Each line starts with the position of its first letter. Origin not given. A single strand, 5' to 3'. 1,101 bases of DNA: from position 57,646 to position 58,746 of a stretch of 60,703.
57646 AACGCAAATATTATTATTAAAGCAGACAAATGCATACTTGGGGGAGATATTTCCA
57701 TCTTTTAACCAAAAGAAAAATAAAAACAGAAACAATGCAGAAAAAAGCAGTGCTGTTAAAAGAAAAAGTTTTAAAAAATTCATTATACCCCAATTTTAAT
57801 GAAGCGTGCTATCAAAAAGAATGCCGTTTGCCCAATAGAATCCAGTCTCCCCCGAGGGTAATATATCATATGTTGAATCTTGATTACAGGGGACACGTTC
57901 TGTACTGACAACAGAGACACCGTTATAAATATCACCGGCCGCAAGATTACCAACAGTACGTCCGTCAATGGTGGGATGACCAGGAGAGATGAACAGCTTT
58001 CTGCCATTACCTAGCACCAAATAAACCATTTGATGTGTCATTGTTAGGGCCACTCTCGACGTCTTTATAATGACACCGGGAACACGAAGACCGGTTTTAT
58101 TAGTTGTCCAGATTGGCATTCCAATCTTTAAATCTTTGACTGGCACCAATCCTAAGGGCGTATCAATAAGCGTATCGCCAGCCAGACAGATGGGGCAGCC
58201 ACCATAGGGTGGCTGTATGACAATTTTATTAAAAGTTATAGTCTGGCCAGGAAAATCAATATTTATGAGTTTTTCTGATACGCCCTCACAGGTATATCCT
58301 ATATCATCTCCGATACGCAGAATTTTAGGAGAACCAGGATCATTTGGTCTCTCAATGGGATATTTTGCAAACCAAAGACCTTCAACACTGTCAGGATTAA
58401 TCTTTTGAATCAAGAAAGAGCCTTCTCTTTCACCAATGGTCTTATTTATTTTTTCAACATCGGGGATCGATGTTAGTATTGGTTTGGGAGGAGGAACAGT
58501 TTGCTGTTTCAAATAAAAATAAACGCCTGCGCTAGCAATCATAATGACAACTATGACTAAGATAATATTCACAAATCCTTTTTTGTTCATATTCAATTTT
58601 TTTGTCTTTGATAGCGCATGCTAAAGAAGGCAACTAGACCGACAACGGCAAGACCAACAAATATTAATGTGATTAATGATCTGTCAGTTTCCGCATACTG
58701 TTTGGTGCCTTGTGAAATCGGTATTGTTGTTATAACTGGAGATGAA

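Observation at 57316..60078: Pilin operon encoding a protein that ends in a Hint domain: possible Hedgehog-style autoprocessing on the cell surface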

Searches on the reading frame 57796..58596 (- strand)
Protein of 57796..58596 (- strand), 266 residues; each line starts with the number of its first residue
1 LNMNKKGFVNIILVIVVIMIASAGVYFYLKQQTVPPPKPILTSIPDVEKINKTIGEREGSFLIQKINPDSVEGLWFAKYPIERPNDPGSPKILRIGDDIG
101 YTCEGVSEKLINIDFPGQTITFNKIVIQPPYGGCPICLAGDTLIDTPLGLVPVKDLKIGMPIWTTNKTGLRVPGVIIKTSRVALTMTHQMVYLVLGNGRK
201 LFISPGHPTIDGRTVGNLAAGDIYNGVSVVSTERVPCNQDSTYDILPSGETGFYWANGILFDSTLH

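Call 3: search_protein_families(library=pfam, proteins=[window:57796-58596:-], max_evalue=1)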
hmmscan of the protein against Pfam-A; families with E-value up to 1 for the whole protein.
window:57796-58596:- (266 aa): 3 families
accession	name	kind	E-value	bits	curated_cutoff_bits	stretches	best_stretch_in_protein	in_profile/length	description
PF13403.11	Hint_2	-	0.00057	20.7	28.4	1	136-179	1-44/147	Hint domain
PF14623.11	Vint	-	0.11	12.8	27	1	137-208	2-63/166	Hint-domain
PF14055.11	NVEALA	-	0.36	11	27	1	6-31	1-26/62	NVEALA protein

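Call 4: search_protein_families(library=ncbifam, proteins=[window:57796-58596:-], max_evalue=1)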
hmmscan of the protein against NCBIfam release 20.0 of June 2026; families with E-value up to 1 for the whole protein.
window:57796-58596:- (266 aa): 2 families
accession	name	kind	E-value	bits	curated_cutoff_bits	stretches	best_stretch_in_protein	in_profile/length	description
NF038136.1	rSAM_Rv_intein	exception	0.19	10.5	700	1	133-208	68-147/574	intein-containing Rv2578c family radical SAM protein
NF008173.0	PRK10920.1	equivalog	0.38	9.8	313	1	3-33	32-62/390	uroporphyrinogen-III C-methyltransferase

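Call 5: find_homologous_proteins(query=window:57796-58596:-, max_evalue=0.001)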
Query window:57796-58596:- (266 aa): 594 proteins with E <= 0.001 among 1464 candidates; the best 120 are listed.
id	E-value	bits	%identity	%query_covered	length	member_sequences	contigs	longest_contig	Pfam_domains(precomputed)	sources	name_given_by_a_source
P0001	2.7e-175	599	100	99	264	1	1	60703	-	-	-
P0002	7.4e-119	414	65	99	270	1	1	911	PF13403.12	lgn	-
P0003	3.2e-117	409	65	99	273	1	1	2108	PF13403.12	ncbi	-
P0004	1.5e-114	400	65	99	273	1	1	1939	PF13403.12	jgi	-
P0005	1.7e-114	400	61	99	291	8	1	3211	PF13403.12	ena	-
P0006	2.0e-114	399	66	100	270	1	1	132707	PF13403.12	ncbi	-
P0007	1.0e-113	397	62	99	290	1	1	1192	PF13403.12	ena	-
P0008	9.9e-113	394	64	99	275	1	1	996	PF13403.12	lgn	-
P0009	1.0e-112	394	64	99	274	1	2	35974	PF13403.12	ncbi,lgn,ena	-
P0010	2.7e-112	393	62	99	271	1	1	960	PF13403.12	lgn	-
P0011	3.0e-112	392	62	100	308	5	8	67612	PF13403.12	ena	-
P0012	2.3e-111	389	63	100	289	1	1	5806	PF13403.12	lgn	-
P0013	2.3e-110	386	62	99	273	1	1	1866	PF13403.12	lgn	-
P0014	2.4e-110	386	69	83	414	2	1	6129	PF13403.12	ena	-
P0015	4.7e-110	385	65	99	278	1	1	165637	PF13403.12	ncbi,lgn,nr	ncbi:hypothetical protein HYU92_00610 [Candidatus Curtissbacteria bacterium]|nr:hypothetical protein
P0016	7.4e-110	384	63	99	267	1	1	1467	PF13403.12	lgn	-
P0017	1.3e-109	384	71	82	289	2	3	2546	PF13403.12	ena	-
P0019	1.0e-108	381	66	99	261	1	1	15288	PF13403.12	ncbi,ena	-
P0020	1.8e-108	380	59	99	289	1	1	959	PF13403.12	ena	-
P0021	4.3e-108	379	61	99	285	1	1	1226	PF13403.12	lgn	-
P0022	2.7e-107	376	67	82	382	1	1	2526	PF01833.31,PF13403.12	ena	-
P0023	3.5e-107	376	69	82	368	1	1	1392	PF13403.12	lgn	-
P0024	1.1e-106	374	64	99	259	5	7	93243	PF13403.12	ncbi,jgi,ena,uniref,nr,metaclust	ncbi:MAG: hypothetical protein A2991_01830 [Candidatus Terrybacteria bacterium RIFCSPLOWO2_01_FULL_5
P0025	1.2e-106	374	59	99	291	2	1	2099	PF13403.12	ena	-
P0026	7.6e-106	371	57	99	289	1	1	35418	PF13403.12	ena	-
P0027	8.0e-106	371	57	99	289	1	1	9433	PF13403.12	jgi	-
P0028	8.3e-106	371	63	100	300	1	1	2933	PF13403.12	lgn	-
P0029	1.0e-105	371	64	98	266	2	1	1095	PF13403.12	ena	-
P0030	1.2e-105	371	68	83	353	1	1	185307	PF13403.12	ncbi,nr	ncbi:MAG: Hint domain-containing protein [Candidatus Levybacteria bacterium]|nr:Hint domain-containi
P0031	1.5e-105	370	59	99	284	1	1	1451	PF13403.12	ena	-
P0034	1.1e-104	368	57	99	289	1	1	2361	PF13403.12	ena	-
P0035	1.9e-104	367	58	99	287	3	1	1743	PF13403.12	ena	-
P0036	3.0e-104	366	63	86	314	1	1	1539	PF13403.12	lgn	-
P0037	9.6e-104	364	68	87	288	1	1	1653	PF13403.12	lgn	-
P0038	5.0e-103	362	66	90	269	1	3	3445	PF13403.12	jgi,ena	-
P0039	1.4e-102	361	69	82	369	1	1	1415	PF13403.12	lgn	-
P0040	8.5e-102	358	60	99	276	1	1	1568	PF13403.12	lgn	-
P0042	5.3e-101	355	66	82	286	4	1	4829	PF13403.12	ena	-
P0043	1.6e-100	354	56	99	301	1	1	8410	PF13403.12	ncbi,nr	ncbi:MAG: Hint domain-containing protein [bacterium]|nr:Hint domain-containing protein [bacterium]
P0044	2.7e-100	353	55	99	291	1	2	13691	PF13403.12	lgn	-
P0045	3.5e-100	353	72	82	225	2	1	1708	PF13403.12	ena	-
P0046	8.9e-100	351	60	99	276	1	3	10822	PF13403.12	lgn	-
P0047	1.0e-99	351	65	82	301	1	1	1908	PF13403.12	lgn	-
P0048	1.3e-99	351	71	80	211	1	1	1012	PF13403.12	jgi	-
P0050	7.7e-99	348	61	96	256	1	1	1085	PF13403.12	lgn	-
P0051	8.3e-99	348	57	99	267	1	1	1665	PF13403.12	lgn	-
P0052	9.9e-99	348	58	99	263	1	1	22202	PF13403.12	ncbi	ncbi:MAG: Hint domain-containing protein [Ilumatobacteraceae bacterium]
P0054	1.8e-98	347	55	99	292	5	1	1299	PF13403.12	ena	-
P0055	3.0e-98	346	65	82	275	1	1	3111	PF13403.12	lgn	-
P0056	4.1e-98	346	60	99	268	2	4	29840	PF13403.12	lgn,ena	-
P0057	6.1e-98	345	61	91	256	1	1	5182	PF13403.12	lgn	-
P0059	2.0e-97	344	54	99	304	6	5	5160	PF13403.12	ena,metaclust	metaclust:\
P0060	7.5e-97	342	62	94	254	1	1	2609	PF13403.12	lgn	-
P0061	2.0e-96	340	55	99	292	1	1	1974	PF13403.12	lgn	-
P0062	2.0e-96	340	66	83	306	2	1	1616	PF13403.12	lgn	-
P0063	4.5e-96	339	64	82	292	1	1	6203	PF13403.12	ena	-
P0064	7.1e-96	339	60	97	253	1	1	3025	PF13403.12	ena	-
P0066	2.8e-95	337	55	99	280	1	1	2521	PF13403.12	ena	-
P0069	1.1e-94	335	68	85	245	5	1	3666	PF13403.12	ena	-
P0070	1.2e-94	335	61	99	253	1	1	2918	PF13403.12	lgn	-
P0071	1.2e-94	335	65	83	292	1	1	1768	PF13403.12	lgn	-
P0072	1.3e-94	334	52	99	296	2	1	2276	PF13403.12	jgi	-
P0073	1.5e-94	334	61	99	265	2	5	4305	PF13403.12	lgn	-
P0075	3.9e-94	333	60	97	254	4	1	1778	PF13403.12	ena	-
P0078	1.8e-93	331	60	97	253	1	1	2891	PF13403.12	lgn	-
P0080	2.0e-93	331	66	84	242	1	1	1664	PF13403.12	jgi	jgi:hypothetical protein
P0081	2.6e-93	330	55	99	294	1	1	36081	PF13403.12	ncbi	-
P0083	3.9e-93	330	64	85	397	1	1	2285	PF13403.12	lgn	-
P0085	9.1e-93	328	63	85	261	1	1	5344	PF13403.12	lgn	-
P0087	9.9e-93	328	54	100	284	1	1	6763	PF13403.12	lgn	-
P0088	1.3e-92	328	56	99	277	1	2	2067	PF13403.12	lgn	-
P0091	1.7e-92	328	63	82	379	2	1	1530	PF13403.12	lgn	-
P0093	3.1e-92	327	64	82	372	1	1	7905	PF13403.12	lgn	-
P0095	3.3e-92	327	55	99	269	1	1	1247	PF13403.12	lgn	-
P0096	3.8e-92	326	57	99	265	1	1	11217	PF13403.12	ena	-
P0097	6.6e-92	326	55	99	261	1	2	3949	PF13403.12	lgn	-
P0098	8.1e-92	325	66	82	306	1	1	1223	PF13403.12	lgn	-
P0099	2.4e-91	324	54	100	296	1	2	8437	PF13403.12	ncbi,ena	-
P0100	3.8e-91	323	68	81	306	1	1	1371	PF01471.24,PF13403.12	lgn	-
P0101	4.5e-91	323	65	82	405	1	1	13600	PF13403.12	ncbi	-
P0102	5.9e-91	323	66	81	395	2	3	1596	PF13403.12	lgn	-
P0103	1.8e-90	321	65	82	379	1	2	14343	PF13403.12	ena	-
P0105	4.4e-90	320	49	98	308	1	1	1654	PF13403.12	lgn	-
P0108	4.2e-89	316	61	82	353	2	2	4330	PF13403.12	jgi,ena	-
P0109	4.6e-89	316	62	82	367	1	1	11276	PF13403.12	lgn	-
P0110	1.1e-88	315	65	80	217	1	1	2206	PF13403.12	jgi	jgi:hypothetical protein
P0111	1.4e-88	315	57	91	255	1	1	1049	PF13403.12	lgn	-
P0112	2.3e-88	314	60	88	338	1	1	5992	PF13403.12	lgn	-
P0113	3.4e-88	313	57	93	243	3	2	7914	PF13403.12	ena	-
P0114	4.6e-88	313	63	83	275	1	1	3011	PF13403.12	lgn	-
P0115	6.2e-88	313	57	92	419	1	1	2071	PF13403.12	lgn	-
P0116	7.2e-88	312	64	82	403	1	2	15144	PF13403.12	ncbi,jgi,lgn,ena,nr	ncbi:TPA: hypothetical protein DCQ44_00115 [Candidatus Taylorbacteria bacterium]|nr:hypothetical pro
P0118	1.9e-87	311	63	82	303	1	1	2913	PF13403.12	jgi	-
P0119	3.2e-87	310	57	91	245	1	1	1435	PF13403.12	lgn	-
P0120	4.7e-87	310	63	82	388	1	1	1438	PF13403.12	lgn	-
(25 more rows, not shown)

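Call 6: search_solved_structures(query=window:57796-58596:-, max_evalue=10, show_alignments=3)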
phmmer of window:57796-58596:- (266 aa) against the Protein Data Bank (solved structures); distinct sequences matched with E-value up to 10: 3.
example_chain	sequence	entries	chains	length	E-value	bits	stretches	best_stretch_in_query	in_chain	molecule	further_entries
9g69_A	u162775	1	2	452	1.1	11.6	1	88-147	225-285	Phosphoglucosamine mutase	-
6dsl_B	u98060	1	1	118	1.1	11.6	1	192-260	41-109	Consensus engineered intein CatC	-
4ijn_A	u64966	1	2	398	1.1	11.5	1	110-160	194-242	Acetate kinase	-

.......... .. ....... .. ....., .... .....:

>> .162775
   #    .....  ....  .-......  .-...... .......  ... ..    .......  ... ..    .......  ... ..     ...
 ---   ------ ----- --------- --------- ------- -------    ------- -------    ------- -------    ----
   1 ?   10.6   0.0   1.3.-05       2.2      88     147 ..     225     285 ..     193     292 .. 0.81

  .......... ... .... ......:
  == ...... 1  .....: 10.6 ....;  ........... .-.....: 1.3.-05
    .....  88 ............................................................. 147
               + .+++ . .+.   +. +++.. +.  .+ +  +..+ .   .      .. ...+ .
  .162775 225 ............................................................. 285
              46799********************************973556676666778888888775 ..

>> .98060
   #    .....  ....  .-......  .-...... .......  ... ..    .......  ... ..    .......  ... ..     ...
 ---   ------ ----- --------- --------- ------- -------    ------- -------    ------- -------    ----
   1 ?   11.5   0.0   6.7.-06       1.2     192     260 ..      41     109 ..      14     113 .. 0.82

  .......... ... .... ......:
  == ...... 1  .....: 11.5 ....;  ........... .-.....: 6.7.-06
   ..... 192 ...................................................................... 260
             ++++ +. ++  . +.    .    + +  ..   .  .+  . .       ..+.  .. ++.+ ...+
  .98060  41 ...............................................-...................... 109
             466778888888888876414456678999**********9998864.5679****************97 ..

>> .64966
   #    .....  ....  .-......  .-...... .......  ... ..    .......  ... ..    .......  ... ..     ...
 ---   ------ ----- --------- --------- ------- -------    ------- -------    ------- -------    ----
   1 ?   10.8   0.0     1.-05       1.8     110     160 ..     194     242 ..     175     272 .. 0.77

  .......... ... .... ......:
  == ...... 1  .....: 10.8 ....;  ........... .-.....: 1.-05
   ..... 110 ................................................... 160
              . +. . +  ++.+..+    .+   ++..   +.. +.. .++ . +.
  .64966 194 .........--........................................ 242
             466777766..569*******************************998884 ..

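Call 11: find_encoding_contigs(protein=P0006, flank=6000, max_places=3)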
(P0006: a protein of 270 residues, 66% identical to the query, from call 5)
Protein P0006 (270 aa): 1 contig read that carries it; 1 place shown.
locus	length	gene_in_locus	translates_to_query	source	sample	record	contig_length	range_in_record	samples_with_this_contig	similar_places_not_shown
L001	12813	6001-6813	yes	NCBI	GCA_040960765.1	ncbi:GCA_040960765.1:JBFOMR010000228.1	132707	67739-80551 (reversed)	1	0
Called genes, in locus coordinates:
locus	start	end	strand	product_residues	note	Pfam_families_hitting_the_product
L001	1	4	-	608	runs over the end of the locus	-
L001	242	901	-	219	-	-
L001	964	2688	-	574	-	PF08486:SpoIID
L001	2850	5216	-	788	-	PF26449:DUF8128, PF10412:TrwB_AAD_bind (faint), PF12696:TraG-D_C (weak)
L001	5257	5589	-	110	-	-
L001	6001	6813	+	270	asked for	PF13403:Hint_2 (weak)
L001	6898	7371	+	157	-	-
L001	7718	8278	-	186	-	-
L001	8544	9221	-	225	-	-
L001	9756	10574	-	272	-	PF00535:Glycos_transf_2, PF10111:Glyco_tranf_2_2 (faint), PF13641:Glyco_tranf_2_3, PF13712:Glyco_tranf_2_5 (weak), PF13632:Glyco_trans_2_3 (weak)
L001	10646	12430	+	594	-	PF13529:Peptidase_C39_2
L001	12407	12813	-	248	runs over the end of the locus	-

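Call 12: find_encoding_contigs(protein=P0015, flank=6000, max_places=3)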
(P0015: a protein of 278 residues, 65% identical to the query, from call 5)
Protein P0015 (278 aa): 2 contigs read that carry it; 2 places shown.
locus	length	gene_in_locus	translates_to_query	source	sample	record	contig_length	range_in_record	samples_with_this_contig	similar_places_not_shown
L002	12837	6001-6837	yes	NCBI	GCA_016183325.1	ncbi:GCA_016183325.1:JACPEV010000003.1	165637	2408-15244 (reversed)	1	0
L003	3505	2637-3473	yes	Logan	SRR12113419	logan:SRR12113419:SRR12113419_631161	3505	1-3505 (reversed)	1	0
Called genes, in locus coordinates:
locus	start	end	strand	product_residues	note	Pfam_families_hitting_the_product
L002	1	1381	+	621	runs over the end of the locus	PF01411:tRNA-synt_2c, PF07973:tRNA_SAD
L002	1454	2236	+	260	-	-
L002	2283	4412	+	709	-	-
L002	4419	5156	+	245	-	PF04203:Sortase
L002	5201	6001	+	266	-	PF00106:adh_short, PF08659:KR, PF13561:adh_short_C2, PF08643:DUF1776 (weak)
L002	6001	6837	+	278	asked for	PF13403:Hint_2 (weak)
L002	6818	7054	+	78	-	-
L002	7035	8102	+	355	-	PF16402:DUF5010, PF16317:Glyco_hydro_99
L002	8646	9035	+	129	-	PF03652:RuvX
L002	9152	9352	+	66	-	-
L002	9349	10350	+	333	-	PF02618:YceG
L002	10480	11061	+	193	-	-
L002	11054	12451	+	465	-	PF08843:AbiEii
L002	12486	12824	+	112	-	PF02618:YceG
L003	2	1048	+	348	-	?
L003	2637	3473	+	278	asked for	PF13403:Hint_2 (weak)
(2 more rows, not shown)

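Call 13: find_related_loci(query=A2, collection=genome_contigs, flank=8000)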
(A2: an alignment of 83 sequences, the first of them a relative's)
Query A2 (264 aa) in genome_contigs; peptide patterns used: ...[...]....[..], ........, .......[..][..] (x = any residue, [..] = any of these).
226 stretches matched a pattern; 176 encode a relative of the query (tblastn E <= 1e-3); the best 80 are kept; 80 distinct loci.
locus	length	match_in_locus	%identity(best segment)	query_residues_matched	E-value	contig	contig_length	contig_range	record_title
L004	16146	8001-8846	62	1-264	5e-112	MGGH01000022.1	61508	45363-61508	MAG: Candidatus Woesebacteria bacterium RIFCSPHIGHO2_01_FULL_39_23 rifcsphigho2_01_scaffold_3305, whole genome shotgun s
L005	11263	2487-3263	64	1-264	6e-110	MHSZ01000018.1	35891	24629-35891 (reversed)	MAG: Candidatus Terrybacteria bacterium RIFCSPLOWO2_01_FULL_58_14 rifcsplowo2_01_scaffold_29772, whole genome shotgun se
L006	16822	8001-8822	64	1-264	2e-109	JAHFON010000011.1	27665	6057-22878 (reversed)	MAG: Candidatus Moraniibacteriota bacterium isolate nzgw504 NODE_1568_length_27666_cov_4.242367, whole genome shotgun se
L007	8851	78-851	66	1-263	8e-107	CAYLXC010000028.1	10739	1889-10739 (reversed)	MAG TPA_asm: uncultured Gammaproteobacteria bacterium isolate SRP178908_co2_35 genome assembly, contig: NODE_3647_length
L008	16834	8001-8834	65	1-264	2e-106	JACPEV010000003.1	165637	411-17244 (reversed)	MAG: Candidatus Curtissbacteria bacterium isolate NC_groundwater_344_Ag_B-0.1um_41_20 GD18-4_B1_scaffold_129096, whole g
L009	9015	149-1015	56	1-264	5e-106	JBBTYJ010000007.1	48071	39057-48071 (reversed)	MAG: Patescibacteria group bacterium isolate H43-bin017_1 H43_bin017_1_000000000007, whole genome shotgun sequence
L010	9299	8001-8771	58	2-264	1e-101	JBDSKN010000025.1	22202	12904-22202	MAG: Ilumatobacteraceae bacterium isolate cluster1_bin.347 k127_690977, whole genome shotgun sequence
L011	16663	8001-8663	68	44-264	4e-101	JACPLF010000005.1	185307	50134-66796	MAG: Candidatus Levyibacteriota bacterium isolate NC_groundwater_514_Ag_S-0.1um_37_12 S35_SO-1_scaffold_72991, whole gen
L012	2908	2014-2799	60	1-263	2e-102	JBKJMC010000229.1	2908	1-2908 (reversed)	MAG: Ilumatobacteraceae bacterium isolate ant_bin.310 k117_1581636, whole genome shotgun sequence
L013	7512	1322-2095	57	1-263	1e-99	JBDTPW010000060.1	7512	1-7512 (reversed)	MAG: Ilumatobacteraceae bacterium isolate cluster3_bin.207 NODE_49413_length_7512_cov_8.492155, whole genome shotgun seq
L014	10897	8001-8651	66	46-264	7e-97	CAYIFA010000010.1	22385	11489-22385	MAG TPA_asm: uncultured Candidatus Saccharibacteria bacterium isolate ERP119705_co1_703 genome assembly, contig: NODE_24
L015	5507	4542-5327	57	1-263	2e-96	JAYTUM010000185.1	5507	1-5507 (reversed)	MAG: Acidimicrobiales bacterium isolate GFS_5549 GFS_5549_184, whole genome shotgun sequence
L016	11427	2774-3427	65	46-264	4e-94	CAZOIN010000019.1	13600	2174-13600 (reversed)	MAG TPA_asm: uncultured Candidatus Saccharibacteria bacterium isolate binchicken_co203_272 genome assembly, contig: k141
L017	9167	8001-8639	66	50-264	2e-92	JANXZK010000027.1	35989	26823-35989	MAG: bacterium isolate GL140_4_metabat_307 GL140_4_k141_2284856, whole genome shotgun sequence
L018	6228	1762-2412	64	47-264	4e-91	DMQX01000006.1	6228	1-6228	MAG TPA_asm: Candidatus Taylorbacteria bacterium isolate UBA11359 contig_43966, whole genome shotgun sequence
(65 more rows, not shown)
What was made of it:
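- A common acceptor is hard to name (call 13).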

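Call 17: predict_structure(alignment_id=A2)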
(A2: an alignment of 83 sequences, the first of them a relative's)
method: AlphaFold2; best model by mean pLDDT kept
length: 264 residues; sequences in the alignment: 83
mean_pLDDT: 85.6   pTM: 0.60
mean pLDDT of the five models: 85.6, 85.1, 84.5, 79.9, 73.4
residues with pLDDT >= 90: 152; 70-90: 72; 50-70: 29; < 50: 11
segments of 3 or more residues with pLDDT < 50: 31-41
pLDDT, mean of each block of 10 residues (from residue 1): 68 81 62 41 77 92 97 78 84 85 86 97 79 82 97 97 94 92 84 96 91 94 95 88 92 96 85
secondary structure, 60 per line:
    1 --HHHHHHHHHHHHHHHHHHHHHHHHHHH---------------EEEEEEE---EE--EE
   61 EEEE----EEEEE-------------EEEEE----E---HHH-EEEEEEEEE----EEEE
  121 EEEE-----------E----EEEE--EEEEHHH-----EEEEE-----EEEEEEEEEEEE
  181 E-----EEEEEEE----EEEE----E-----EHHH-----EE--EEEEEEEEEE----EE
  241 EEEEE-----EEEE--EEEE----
elements in order: H3-29 E45-51 E59-64 E69-73 E87-91 E104-112 E117-124 E141-144 E147-150 E159-163 E169-181 E187-193 E198-201 E225-234 E239-245 E251-254 E257-260
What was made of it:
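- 58504..58590 (-): N-terminal membrane anchor or signal anchor (residues 1-29, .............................). AF2 helix 3-29 (call 17).
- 58462..58503 (-): Pro-rich flexible linker (residues 30-43). pLDDT below 50 for residues 31-41 (call 17).
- On Hint (Hedgehog/intein) fold superfamily: An AF2 model with pLDDT 85.6 (call 17).
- On Type IV pilin operon component: The helix leads into a disordered linker (call 17).
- TM helix (call 17). The helix is followed by a disordered linker, not a pilin head (call 17).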

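Call 20: fold_search(model_id=the predicted structure, library=pdb)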
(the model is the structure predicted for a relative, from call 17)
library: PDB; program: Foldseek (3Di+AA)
matches with E <= 10: 534; with E <= 0.001: 41
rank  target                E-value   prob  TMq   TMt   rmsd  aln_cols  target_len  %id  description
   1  6qaz                  2.1e-06  1.00  0.39  0.76   2.9       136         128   20  Crystal structure of gp41-1 intein (released 2019-11-13)
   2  6riy_A                2.6e-06  1.00  0.40  0.76   3.3       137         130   19  Crystal structure of MchDnaB-1 intein (N145AA) (released 2020-05-13)
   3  4o1r                  3.5e-06  1.00  0.42  0.74   2.9       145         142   21  Crystal structure of NpuDnaB intein (released 2014-03-19)
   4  6frh_A                4.1e-06  1.00  0.41  0.66   3.7       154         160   18  Crystal structure of Ssp DnaB Mini-Intein variant M86 (released 2019-01-30)
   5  1mi8                  4.6e-06  1.00  0.41  0.75   3.8       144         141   19  2.0 Angstrom crystal structure of a DnaB intein from Synechocystis sp. PCC 6803 (released 2003-08-19)
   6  6fre                  6.5e-06  1.00  0.40  0.66   4.5       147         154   20  Crystal structure of G-1F/H73A mutant of Ssp DnaB Mini-Intein variant M86 (released 2019-01-30)
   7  2lwy_MODEL_1_A        7.2e-06  1.00  0.43  0.79   2.3       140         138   20  Solution Structure of Bacterial Intein-Like domain from Clostridium thermocellum (released 2013-05-08)
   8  6y75_A                7.2e-06  1.00  0.42  0.70   2.6       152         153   11  BIL2 domain from T.thermophila BUBL1 locus (C1A-N143A) (released 2021-02-03)
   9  6tmm_AAA              7.2e-06  1.00  0.42  0.69   2.6       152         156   11  BIL2 domain from T.thermophila BUBL1 locus (C1A-N143A) (released 2020-12-16)
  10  6tmm_BBB              7.6e-06  1.00  0.42  0.69   3.4       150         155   11  BIL2 domain from T.thermophila BUBL1 locus (C1A-N143A) (released 2020-12-16)
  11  6frh_B                8.4e-06  1.00  0.42  0.71   3.3       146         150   19  Crystal structure of Ssp DnaB Mini-Intein variant M86 (released 2019-01-30)
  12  6bs8_C                8.4e-06  1.00  0.39  0.78   3.1       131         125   20  The class 3 DnaB intein from Mycobacterium smegmatis (released 2018-11-21)
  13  6bs8_B                8.8e-06  1.00  0.37  0.72   3.5       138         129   19  The class 3 DnaB intein from Mycobacterium smegmatis (released 2018-11-21)
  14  6riz                  9.3e-06  1.00  0.38  0.74   3.2       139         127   19  Crystal structure of gp41-1 intein (C1A, F65W, D107C) (released 2020-04-29)
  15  6riy_B                9.8e-06  1.00  0.40  0.77   3.0       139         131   19  Crystal structure of MchDnaB-1 intein (N145AA) (released 2020-05-13)
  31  1at0                  2.2e-04  1.00  0.39  0.69   5.0       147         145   17  17-kDA fragment of hedgehog C-terminal autoprocessing domain (released 1997-11-12)
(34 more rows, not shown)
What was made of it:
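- On Hint (Hedgehog/intein) fold superfamily: Foldseek probability 1.0 with TM (target-normalised) 0.66-0.79 to inteins, BIL domains and HhC (call 20).
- Closest known: Hedgehog / Hog C-terminal autoprocessing domain. Same: Foldseek E 2e-4, TM 0.69 (call 20).
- Checked: The AF2 model (pLDDT 85.6, call 17) matches inteins, BIL domains and Hedgehog HhC with Foldseek probability 1.0, E down to 2e-6 and TM 0.69-0.79 (call 20).
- Foldseek gives probability 1.0 to the gp41-1, DnaB and RecA mini-inteins, the C. thermocellum BIL (2lwy, TM 0.79), the Tetrahymena BIL2 and Hedgehog HhC (1at0) (call 20).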
